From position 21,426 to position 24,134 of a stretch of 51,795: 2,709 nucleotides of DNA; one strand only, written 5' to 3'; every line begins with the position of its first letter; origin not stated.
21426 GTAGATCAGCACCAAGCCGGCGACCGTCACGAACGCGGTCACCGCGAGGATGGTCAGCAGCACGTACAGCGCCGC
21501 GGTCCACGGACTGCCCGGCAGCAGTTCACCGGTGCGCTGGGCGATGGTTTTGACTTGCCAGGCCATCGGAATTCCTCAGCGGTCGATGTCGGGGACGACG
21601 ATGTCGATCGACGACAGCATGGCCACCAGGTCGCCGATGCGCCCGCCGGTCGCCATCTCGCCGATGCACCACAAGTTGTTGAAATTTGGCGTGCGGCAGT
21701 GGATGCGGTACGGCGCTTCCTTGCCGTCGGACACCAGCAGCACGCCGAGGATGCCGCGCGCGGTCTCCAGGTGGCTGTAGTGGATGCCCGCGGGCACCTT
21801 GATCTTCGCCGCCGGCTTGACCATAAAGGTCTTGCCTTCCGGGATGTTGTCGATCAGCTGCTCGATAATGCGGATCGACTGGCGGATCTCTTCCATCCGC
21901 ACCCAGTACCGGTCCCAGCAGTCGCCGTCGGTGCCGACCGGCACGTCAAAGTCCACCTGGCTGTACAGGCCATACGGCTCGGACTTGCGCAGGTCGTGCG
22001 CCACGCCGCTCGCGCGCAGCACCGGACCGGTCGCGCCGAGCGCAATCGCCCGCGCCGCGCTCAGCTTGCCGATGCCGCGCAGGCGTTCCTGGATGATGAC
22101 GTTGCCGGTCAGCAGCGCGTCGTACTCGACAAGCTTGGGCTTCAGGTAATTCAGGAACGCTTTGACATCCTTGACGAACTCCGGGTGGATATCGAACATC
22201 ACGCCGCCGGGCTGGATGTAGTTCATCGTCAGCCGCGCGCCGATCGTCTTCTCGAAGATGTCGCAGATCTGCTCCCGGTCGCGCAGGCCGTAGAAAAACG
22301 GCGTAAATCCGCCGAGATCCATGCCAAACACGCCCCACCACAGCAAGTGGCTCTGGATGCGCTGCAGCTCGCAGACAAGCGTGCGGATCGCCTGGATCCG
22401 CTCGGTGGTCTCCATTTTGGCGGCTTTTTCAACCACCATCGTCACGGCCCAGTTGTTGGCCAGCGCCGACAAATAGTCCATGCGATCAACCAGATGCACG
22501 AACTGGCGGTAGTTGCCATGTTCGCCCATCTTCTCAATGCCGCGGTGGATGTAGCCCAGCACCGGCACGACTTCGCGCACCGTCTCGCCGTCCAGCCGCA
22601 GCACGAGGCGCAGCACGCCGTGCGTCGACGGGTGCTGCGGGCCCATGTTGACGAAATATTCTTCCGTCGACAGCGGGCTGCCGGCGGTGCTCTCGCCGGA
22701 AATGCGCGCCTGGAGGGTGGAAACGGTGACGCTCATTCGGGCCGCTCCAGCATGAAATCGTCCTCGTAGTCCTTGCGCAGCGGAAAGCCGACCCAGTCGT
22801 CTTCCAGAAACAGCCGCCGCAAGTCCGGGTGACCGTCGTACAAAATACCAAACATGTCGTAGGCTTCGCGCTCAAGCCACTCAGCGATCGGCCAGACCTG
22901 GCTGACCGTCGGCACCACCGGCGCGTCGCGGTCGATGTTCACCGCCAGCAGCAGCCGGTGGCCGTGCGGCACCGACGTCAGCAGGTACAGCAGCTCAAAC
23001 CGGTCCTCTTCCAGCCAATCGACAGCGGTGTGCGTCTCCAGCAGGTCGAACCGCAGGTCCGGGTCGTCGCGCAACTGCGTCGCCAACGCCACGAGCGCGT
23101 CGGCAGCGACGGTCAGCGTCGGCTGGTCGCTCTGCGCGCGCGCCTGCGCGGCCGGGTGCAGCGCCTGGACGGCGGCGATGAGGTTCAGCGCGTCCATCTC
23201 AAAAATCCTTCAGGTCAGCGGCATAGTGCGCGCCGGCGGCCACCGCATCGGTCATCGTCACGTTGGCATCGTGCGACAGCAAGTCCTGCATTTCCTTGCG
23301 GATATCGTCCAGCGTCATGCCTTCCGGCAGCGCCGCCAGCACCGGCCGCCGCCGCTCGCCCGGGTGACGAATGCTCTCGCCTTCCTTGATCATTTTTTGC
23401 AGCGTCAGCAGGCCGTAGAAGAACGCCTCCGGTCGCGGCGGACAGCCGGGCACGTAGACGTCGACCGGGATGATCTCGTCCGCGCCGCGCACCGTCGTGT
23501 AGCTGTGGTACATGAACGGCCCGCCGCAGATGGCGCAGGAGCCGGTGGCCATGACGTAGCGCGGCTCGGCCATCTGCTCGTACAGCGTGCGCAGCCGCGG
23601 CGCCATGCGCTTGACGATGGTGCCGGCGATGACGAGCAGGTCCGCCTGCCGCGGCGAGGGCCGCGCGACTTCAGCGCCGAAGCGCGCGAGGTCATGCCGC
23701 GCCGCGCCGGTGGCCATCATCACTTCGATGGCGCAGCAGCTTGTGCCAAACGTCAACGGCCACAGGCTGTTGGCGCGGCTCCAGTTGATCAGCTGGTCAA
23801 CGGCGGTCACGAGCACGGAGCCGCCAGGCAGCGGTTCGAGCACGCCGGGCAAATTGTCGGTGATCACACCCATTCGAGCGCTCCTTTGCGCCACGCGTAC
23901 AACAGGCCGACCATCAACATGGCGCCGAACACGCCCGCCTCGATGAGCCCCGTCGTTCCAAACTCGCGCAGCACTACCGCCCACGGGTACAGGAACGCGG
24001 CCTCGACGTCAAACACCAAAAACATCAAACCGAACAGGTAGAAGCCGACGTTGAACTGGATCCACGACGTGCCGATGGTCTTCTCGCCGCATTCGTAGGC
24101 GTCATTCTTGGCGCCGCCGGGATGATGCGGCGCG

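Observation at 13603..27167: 2-oxoglutarate:ferredoxin oxidoreductase, an NuoEFG-less complex I and a ferredoxin fused into one ~13.6-kb operon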

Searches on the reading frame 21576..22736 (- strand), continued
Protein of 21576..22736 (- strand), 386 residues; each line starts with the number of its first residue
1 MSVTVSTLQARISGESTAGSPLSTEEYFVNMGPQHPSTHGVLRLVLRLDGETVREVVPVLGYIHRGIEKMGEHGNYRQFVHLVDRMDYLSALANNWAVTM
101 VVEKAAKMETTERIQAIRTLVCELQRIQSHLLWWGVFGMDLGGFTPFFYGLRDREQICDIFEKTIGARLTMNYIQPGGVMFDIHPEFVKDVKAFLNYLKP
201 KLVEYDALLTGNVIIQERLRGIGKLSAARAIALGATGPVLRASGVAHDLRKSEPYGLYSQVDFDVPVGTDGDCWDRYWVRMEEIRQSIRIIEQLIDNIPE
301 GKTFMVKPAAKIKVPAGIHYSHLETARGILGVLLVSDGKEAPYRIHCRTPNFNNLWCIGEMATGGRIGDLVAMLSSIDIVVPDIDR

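Call 59: search_protein_families(library=ncbifam, proteins=[L023:2039-4096:-, L023:358-2037:-, L015:18837-20813:+, L041:19152-21152:+, L037:2800-4767:-, L059:5046-5327:-], max_evalue=1e-10)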
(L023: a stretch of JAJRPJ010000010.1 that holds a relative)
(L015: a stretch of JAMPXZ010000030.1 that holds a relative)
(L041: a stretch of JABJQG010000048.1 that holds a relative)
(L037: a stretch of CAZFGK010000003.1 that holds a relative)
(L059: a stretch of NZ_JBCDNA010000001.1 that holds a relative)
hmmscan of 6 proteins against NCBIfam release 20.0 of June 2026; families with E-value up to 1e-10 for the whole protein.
L023:2039-4096:- (685 aa): 16 families
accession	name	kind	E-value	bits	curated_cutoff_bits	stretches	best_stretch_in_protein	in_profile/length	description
TIGR02176.1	pyruv_ox_red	equivalog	1.6e-105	354.1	911.35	1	49-676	3-613/1167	pyruvate:ferredoxin (flavodoxin) oxidoreductase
NF040682.1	PorA_Arch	equivalog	3.2e-71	240.3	550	1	52-441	8-382/387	pyruvate synthase subunit PorA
NF007201.0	PRK09622.1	equivalog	2.1e-69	234.4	590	1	68-433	32-380/405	2-oxoacid:ferredoxin oxidoreductase subunit alpha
NF006233.0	PRK08367.1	equivalog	1.3e-60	205.3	625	1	52-369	9-321/394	pyruvate ferredoxin oxidoreductase subunit alpha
NF006232.0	PRK08366.1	equivalog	2.1e-54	184.7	646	1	53-433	13-376/394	2-ketoisovalerate ferredoxin oxidoreductase subunit alpha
NF045764.1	PhenlGlyoxDHPadG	equivalog_domain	1.7e-46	158.5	700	1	51-438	6-386/398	NADH-dependent phenylglyoxylate dehydrogenase subunit alpha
NF045791.1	OxalOxredalpha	equivalog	7.5e-37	127.3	500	1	68-370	26-322/395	oxalate oxidoreductase subunit alpha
TIGR03710.1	OAFO_sf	subfamily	1.3e-22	80.2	482.75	1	66-368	213-521/561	2-oxoacid:acceptor oxidoreductase subunit alpha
TIGR02175.1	PorC_KorC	subfamily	1.7e-20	73.5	81.1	1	474-671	10-175/177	2-oxoacid:acceptor oxidoreductase, gamma subunit, pyruvate/2-ketoisovalerate family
NF005507.0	PRK07119.1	subfamily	3.4e-18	65.6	399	1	69-367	27-304/352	3-methyl-2-oxobutanoate dehydrogenase subunit VorB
NF040683.1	PorC_Meth_Thtga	equivalog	5.5e-17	62.1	270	1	467-671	3-173/177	pyruvate synthase subunit PorC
NF006412.0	PRK08659.1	equivalog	9.2e-17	61.3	411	1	67-368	26-333/378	2-oxoacid:acceptor oxidoreductase subunit alpha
NF006321.0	PRK08534.1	equivalog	1.1e-16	61.1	225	1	471-672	7-178/181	pyruvate ferredoxin oxidoreductase subunit gamma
NF004497.0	PRK05844.1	equivalog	3e-12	46.5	243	1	467-671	3-185/186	pyruvate flavodoxin oxidoreductase subunit gamma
NF041170.1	Oxoac_fdxalpha_Archa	equivalog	3e-12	45.7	800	0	69-157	258-350/636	2-oxoacid:ferredoxin oxidoreductase subunit alpha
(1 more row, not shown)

L023:358-2037:- (559 aa): 10 families
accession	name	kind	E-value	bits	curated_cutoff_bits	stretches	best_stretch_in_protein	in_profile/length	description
TIGR02176.1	pyruv_ox_red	equivalog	3.1e-64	217.4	911.35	2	325-488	956-1116/1167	pyruvate:ferredoxin (flavodoxin) oxidoreductase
NF008819.1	PRK11865.1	equivalog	3.4e-45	154.6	405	1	242-479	16-246/300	pyruvate synthase subunit PorB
NF008818.0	PRK11864.1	subfamily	9.8e-33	113.5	405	1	243-477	17-240/300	3-methyl-2-oxobutanoate dehydrogenase subunit beta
NF045792.1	OxalOxredbeta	equivalog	5e-27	94.7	590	1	243-478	20-258/311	oxalate oxidoreductase subunit beta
NF045766.1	PhenlGlyoxDHPadI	equivalog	3.8e-25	88.5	700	1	242-485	154-396/443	NADH-dependent phenylglyoxylate dehydrogenase subunit beta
NF007205.0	PRK09626.1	equivalog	4.4e-12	46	93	0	87-126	42-81/105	2-oxoglutarate-acceptor oxidoreductase subunit OorD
TIGR02177.1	PorB_KorB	subfamily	1.5e-11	44.3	261.9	1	247-527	4-259/286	2-oxoacid:acceptor oxidoreductase, beta subunit, pyruvate/2-ketoisovalerate family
NF040684.1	PorD_Arch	equivalog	1.5e-11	44.2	120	0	94-120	27-53/85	pyruvate synthase subunit PorD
TIGR02179.1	PorD_KorD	subfamily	3.8e-11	43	60.05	0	90-121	16-47/78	2-oxoacid:acceptor oxidoreductase, delta subunit, pyruvate/2-ketoisovalerate family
NF007204.0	PRK09625.1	equivalog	4.1e-11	43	125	0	170-193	86-110/133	pyruvate flavodoxin oxidoreductase subunit delta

L015:18837-20813:+ (658 aa): 16 families
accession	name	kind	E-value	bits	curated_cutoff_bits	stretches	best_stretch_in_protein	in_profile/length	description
TIGR02176.1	pyruv_ox_red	equivalog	4.3e-113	379.3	911.35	1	23-650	1-611/1167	pyruvate:ferredoxin (flavodoxin) oxidoreductase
NF007201.0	PRK09622.1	equivalog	1.1e-70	238.6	590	1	44-409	32-380/405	2-oxoacid:ferredoxin oxidoreductase subunit alpha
NF040682.1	PorA_Arch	equivalog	6.7e-70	235.9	550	1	43-412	24-377/387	pyruvate synthase subunit PorA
NF006233.0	PRK08367.1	equivalog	1.7e-60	204.9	625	1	43-401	25-366/394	pyruvate ferredoxin oxidoreductase subunit alpha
NF006232.0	PRK08366.1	equivalog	4.6e-50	170.4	646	1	43-415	28-383/394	2-ketoisovalerate ferredoxin oxidoreductase subunit alpha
NF045764.1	PhenlGlyoxDHPadG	equivalog_domain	6.4e-46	156.6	700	1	44-414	24-386/398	NADH-dependent phenylglyoxylate dehydrogenase subunit alpha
NF045791.1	OxalOxredalpha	equivalog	6.3e-37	127.5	500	1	44-408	26-376/395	oxalate oxidoreductase subunit alpha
TIGR03710.1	OAFO_sf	subfamily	3.7e-20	72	482.75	0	43-344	214-521/561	2-oxoacid:acceptor oxidoreductase subunit alpha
TIGR02175.1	PorC_KorC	subfamily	8.5e-19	68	81.1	1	444-647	4-175/177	2-oxoacid:acceptor oxidoreductase, gamma subunit, pyruvate/2-ketoisovalerate family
NF006412.0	PRK08659.1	equivalog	5e-17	62.2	411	1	44-344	27-333/378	2-oxoacid:acceptor oxidoreductase subunit alpha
NF006321.0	PRK08534.1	equivalog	6.4e-17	61.8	225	1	444-633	4-170/181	pyruvate ferredoxin oxidoreductase subunit gamma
NF040683.1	PorC_Meth_Thtga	equivalog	2.5e-16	59.9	270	1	443-647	3-173/177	pyruvate synthase subunit PorC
NF005507.0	PRK07119.1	subfamily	2.8e-15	56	399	1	45-344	27-305/352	3-methyl-2-oxobutanoate dehydrogenase subunit VorB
NF010632.0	PRK14029.1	equivalog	4.6e-14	52.5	335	1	443-580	3-130/185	pyruvate/ketoisovalerate ferredoxin oxidoreductase subunit gamma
NF004497.0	PRK05844.1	equivalog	1.4e-12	47.6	243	1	442-647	2-185/186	pyruvate flavodoxin oxidoreductase subunit gamma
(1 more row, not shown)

L041:19152-21152:+ (667 aa): 12 families
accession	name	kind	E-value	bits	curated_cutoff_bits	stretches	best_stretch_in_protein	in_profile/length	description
TIGR02176.1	pyruv_ox_red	equivalog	1.3e-71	241.9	911.35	1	9-664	2-607/1167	pyruvate:ferredoxin (flavodoxin) oxidoreductase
NF040682.1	PorA_Arch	equivalog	1.5e-46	159.1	550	1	13-417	8-370/387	pyruvate synthase subunit PorA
NF007201.0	PRK09622.1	equivalog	4.2e-41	141.2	590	1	18-380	22-357/405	2-oxoacid:ferredoxin oxidoreductase subunit alpha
NF006233.0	PRK08367.1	equivalog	9.2e-33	113.7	625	1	29-406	26-360/394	pyruvate ferredoxin oxidoreductase subunit alpha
NF045764.1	PhenlGlyoxDHPadG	equivalog_domain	7.6e-27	93.8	700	1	9-374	3-352/398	NADH-dependent phenylglyoxylate dehydrogenase subunit alpha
NF045791.1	OxalOxredalpha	equivalog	8.4e-25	87.6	500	1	25-369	22-343/395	oxalate oxidoreductase subunit alpha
NF006232.0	PRK08366.1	equivalog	4.4e-24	84.8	646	1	7-349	8-323/394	2-ketoisovalerate ferredoxin oxidoreductase subunit alpha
TIGR03710.1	OAFO_sf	subfamily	9.2e-20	70.7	482.75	0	461-664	2-172/561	2-oxoacid:acceptor oxidoreductase subunit alpha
TIGR02175.1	PorC_KorC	subfamily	1.2e-13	51.2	81.1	1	461-665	2-175/177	2-oxoacid:acceptor oxidoreductase, gamma subunit, pyruvate/2-ketoisovalerate family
NF041170.1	Oxoac_fdxalpha_Archa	equivalog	2.3e-12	46.1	800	0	6-98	233-330/636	2-oxoacid:ferredoxin oxidoreductase subunit alpha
NF006321.0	PRK08534.1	equivalog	2.4e-11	43.7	225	1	461-657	2-176/181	pyruvate ferredoxin oxidoreductase subunit gamma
NF006412.0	PRK08659.1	equivalog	5.7e-11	42.2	411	1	29-348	25-333/378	2-oxoacid:acceptor oxidoreductase subunit alpha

L037:2800-4767:- (655 aa): 12 families
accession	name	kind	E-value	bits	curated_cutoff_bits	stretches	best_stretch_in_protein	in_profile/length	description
TIGR02176.1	pyruv_ox_red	equivalog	1.3e-103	347.9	911.35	1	15-643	1-612/1167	pyruvate:ferredoxin (flavodoxin) oxidoreductase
NF007201.0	PRK09622.1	equivalog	2.1e-73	247.5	590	1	36-401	32-380/405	2-oxoacid:ferredoxin oxidoreductase subunit alpha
NF040682.1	PorA_Arch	equivalog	6.2e-70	236.1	550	1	16-403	4-375/387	pyruvate synthase subunit PorA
NF006233.0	PRK08367.1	equivalog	5e-61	206.7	625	1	17-338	6-322/394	pyruvate ferredoxin oxidoreductase subunit alpha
NF006232.0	PRK08366.1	equivalog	1.2e-52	178.9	646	1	35-401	28-376/394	2-ketoisovalerate ferredoxin oxidoreductase subunit alpha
NF045764.1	PhenlGlyoxDHPadG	equivalog_domain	9.1e-45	152.8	700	1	18-406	5-386/398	NADH-dependent phenylglyoxylate dehydrogenase subunit alpha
NF045791.1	OxalOxredalpha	equivalog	2.5e-42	145.4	500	1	35-355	25-341/395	oxalate oxidoreductase subunit alpha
TIGR03710.1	OAFO_sf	subfamily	1.2e-19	70.3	482.75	0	14-184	192-361/561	2-oxoacid:acceptor oxidoreductase subunit alpha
NF005507.0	PRK07119.1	subfamily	1.5e-18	66.7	399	1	17-336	6-305/352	3-methyl-2-oxobutanoate dehydrogenase subunit VorB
NF006412.0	PRK08659.1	equivalog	1.7e-18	67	411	1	17-336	7-333/378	2-oxoacid:acceptor oxidoreductase subunit alpha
NF041170.1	Oxoac_fdxalpha_Archa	equivalog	1.1e-13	50.5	800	0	17-144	237-369/636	2-oxoacid:ferredoxin oxidoreductase subunit alpha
TIGR02175.1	PorC_KorC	subfamily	1.8e-12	47.4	81.1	1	442-639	10-175/177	2-oxoacid:acceptor oxidoreductase, gamma subunit, pyruvate/2-ketoisovalerate family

L059:5046-5327:- (94 aa): 2 families
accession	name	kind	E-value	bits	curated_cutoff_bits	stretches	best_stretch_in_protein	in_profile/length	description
NF033683.1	di_4Fe-4S_YfhL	equivalog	2.6e-20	72.5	86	0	1-30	1-30/80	YfhL family 4Fe-4S dicluster ferredoxin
NF058577.1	FdxA_fam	equivalog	6.2e-11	42.3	65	0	1-32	1-32/52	4Fe-4S ferredoxin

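Call 62: search_solved_structures(query=window:21576-22736:-, max_evalue=1e-88, show_alignments=2)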
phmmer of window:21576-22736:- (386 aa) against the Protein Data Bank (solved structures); distinct sequences matched with E-value up to 1e-88: 3.
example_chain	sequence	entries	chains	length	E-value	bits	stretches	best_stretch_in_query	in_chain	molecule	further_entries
6hum_H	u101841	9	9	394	5.5e-94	318.7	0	23-302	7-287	NAD(P)H-quinone oxidoreductase subunit H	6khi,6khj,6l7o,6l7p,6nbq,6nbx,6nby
2fug_4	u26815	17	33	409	7.4e-90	305.1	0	20-303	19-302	NADH-quinone oxidoreductase chain 4 | NADH-QUINONE OXIDOREDUCTASE SUBUNIT 4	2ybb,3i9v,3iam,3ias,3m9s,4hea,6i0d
7zm7_C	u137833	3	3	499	3.2e-89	303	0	23-303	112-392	NADH-ubiquinone oxidoreductase 49 kDa subunit-like protein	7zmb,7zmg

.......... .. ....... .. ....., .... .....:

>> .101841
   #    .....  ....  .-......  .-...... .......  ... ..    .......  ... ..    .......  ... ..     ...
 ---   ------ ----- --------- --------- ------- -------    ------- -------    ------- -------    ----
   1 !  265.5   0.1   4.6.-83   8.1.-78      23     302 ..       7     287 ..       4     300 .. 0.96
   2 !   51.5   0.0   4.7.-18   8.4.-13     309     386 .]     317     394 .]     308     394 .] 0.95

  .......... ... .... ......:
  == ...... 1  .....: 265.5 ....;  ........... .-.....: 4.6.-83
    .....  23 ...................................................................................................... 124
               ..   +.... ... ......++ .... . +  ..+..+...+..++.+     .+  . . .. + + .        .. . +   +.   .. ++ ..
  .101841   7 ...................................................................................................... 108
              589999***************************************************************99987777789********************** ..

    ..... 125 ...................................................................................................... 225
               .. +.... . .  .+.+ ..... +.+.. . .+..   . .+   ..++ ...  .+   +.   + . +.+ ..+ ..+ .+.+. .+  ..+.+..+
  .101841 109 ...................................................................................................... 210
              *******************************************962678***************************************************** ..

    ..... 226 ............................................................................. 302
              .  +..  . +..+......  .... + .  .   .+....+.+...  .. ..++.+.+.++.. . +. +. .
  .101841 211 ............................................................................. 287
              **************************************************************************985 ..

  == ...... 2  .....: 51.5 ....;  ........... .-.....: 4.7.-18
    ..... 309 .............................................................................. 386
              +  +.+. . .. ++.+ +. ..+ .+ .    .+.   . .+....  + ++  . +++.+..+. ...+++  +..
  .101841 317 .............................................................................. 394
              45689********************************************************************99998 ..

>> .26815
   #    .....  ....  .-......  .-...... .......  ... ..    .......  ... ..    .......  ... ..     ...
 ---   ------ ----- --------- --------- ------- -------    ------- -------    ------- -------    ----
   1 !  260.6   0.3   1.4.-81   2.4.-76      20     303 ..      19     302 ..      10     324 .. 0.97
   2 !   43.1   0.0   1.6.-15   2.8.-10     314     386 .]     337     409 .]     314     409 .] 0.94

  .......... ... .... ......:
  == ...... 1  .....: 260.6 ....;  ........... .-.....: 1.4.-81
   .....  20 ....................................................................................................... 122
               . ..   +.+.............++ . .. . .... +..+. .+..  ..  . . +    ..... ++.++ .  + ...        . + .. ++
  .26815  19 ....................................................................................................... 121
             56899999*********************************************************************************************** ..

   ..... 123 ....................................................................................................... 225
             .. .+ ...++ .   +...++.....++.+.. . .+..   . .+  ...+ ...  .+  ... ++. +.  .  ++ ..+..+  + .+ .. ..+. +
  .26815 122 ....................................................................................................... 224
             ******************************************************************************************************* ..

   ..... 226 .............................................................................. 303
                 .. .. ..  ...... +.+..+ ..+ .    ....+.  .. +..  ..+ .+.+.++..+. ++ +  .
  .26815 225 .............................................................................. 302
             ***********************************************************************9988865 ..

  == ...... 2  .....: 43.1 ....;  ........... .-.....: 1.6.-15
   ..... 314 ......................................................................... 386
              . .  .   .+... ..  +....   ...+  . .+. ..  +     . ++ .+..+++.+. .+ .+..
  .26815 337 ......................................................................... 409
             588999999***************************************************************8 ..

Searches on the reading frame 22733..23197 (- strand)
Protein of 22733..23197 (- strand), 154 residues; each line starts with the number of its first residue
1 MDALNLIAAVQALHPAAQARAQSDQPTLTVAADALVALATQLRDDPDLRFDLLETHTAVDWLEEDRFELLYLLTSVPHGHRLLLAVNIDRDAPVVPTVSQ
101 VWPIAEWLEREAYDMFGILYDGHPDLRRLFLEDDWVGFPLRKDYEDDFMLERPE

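Call 3: search_protein_families(library=pfam, proteins=[window:22733-23197:-])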
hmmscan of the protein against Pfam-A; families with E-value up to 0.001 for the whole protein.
window:22733-23197:- (154 aa): 1 family
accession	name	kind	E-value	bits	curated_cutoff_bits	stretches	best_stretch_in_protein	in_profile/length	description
PF00329.25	Complex1_30kDa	-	9e-43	146.2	22.5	1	28-145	1-119/124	Respiratory-chain NADH dehydrogenase, 30 Kd subunit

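Call 6: search_protein_families(library=ncbifam, proteins=[window:22733-23197:-], max_evalue=0.00001)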
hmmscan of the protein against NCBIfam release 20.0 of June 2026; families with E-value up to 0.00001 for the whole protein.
window:22733-23197:- (154 aa): 17 families
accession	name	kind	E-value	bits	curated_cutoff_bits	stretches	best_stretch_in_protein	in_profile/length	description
NF005856.0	PRK07785.1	equivalog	8.4e-40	137.2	224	1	21-144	97-222/246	NADH-quinone oxidoreductase subunit C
TIGR01961.1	NuoC_fam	subfamily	1.9e-38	131.7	122.45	1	29-145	4-119/122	NADH (or F420H2) dehydrogenase, subunit C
NF005832.0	PRK07735.1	equivalog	9.2e-35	120.7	431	1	22-146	303-425/430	NADH-quinone oxidoreductase subunit C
NF004733.0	PRK06074.1-5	equivalog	3.6e-32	111.6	225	1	16-144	21-149/203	NADH-quinone oxidoreductase subunit C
NF004737.0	PRK06074.2-4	equivalog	1.1e-28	100.1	144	1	28-145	16-125/150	NADH-quinone oxidoreductase subunit C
NF004730.0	PRK06074.1-1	equivalog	1.6e-28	100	193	1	19-144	23-156/200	NADH-quinone oxidoreductase subunit C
NF009808.0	PRK13292.1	equivalog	7.1e-27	93.6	1156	1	17-145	240-374/791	NADH-quinone oxidoreductase subunit B/C/D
NF040611.1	F420_dehyd_FpoC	exception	3.4e-26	92.1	220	1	1-146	1-148/158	F420H2 dehydrogenase subunit FpoC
NF009141.0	PRK12494.1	equivalog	7.2e-26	91.1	175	1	26-144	44-163/175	NAD(P)H-quinone oxidoreductase subunit J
NF004735.0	PRK06074.2-2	equivalog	3.4e-25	88.8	176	1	1-145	1-147/158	NADH-quinone oxidoreductase subunit C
NF006304.0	PRK08491.1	equivalog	6e-25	88.3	228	1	21-144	54-174/263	NADH-quinone oxidoreductase subunit C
NF004732.0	PRK06074.1-4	equivalog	1.8e-21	77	376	1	63-144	113-195/250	NADH-quinone oxidoreductase subunit C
NF008728.0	PRK11742.1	equivalog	2.8e-21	75.5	840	1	21-145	42-173/598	NADH-quinone oxidoreductase subunit C/D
NF004734.0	PRK06074.2-1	equivalog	3.8e-20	72.5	169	1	18-145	19-150/164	NADH-quinone oxidoreductase subunit C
NF004736.0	PRK06074.2-3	equivalog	6.5e-20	71.5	239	1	49-145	61-158/183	NADH-quinone oxidoreductase subunit C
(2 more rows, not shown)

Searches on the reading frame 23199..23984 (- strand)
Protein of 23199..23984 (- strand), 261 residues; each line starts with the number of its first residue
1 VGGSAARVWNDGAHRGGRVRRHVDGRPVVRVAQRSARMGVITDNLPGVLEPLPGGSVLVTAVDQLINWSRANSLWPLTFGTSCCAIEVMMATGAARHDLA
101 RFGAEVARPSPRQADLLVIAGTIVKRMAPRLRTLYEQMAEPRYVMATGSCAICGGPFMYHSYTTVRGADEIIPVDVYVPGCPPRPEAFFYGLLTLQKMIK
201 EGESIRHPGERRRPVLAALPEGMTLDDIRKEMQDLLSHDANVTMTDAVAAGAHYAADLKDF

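Call 3: search_protein_families(library=pfam, proteins=[window:23199-23984:-])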
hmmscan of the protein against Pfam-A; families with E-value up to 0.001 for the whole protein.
window:23199-23984:- (261 aa): 1 family
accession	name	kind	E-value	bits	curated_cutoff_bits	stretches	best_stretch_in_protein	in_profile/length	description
PF01058.29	Oxidored_q6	-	1.4e-28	99.6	27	1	83-194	3-127/128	NADH ubiquinone oxidoreductase, 20 Kd subunit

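Call 6: search_protein_families(library=ncbifam, proteins=[window:23199-23984:-], max_evalue=0.00001)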
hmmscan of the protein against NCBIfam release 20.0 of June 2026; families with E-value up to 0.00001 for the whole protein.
window:23199-23984:- (261 aa): 11 families
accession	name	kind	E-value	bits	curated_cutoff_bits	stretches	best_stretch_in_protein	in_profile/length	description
NF011391.0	PRK14816.1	equivalog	3.6e-69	232.3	283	1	54-200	34-178/196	NADH-quinone oxidoreductase subunit B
NF005012.1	PRK06411.1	subfamily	8.7e-68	227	116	1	56-204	18-163/166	NADH-quinone oxidoreductase subunit NuoB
TIGR01957.1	nuoB_fam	subfamily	1.9e-66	222.4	142.7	1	57-201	2-144/145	NADH-quinone oxidoreductase subunit B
NF011394.0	PRK14819.1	equivalog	5.7e-66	222.7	312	1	56-201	15-158/264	NADH-quinone oxidoreductase subunit B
NF009808.0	PRK13292.1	equivalog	2.5e-64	217.5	1156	1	57-204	10-154/791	NADH-quinone oxidoreductase subunit B/C/D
NF011388.0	PRK14813.1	equivalog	5.1e-60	202.6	294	1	56-202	12-156/189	NADH dehydrogenase subunit B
NF011390.0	PRK14815.1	equivalog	9.5e-60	201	281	1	54-209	15-167/183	NADH dehydrogenase subunit B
NF011393.0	PRK14818.1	equivalog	2.2e-58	196.6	255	1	60-205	19-161/173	NADH dehydrogenase subunit B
NF011395.0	PRK14820.1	equivalog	2.7e-56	190.2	263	1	53-207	14-165/180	NADH-quinone oxidoreductase subunit B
NF011389.0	PRK14814.1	equivalog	1.3e-51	175.1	285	1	55-201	16-159/186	NADH dehydrogenase subunit B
NF011392.0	PRK14817.1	equivalog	3e-48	163.9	271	1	59-201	23-162/182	NADH-quinone oxidoreductase subunit B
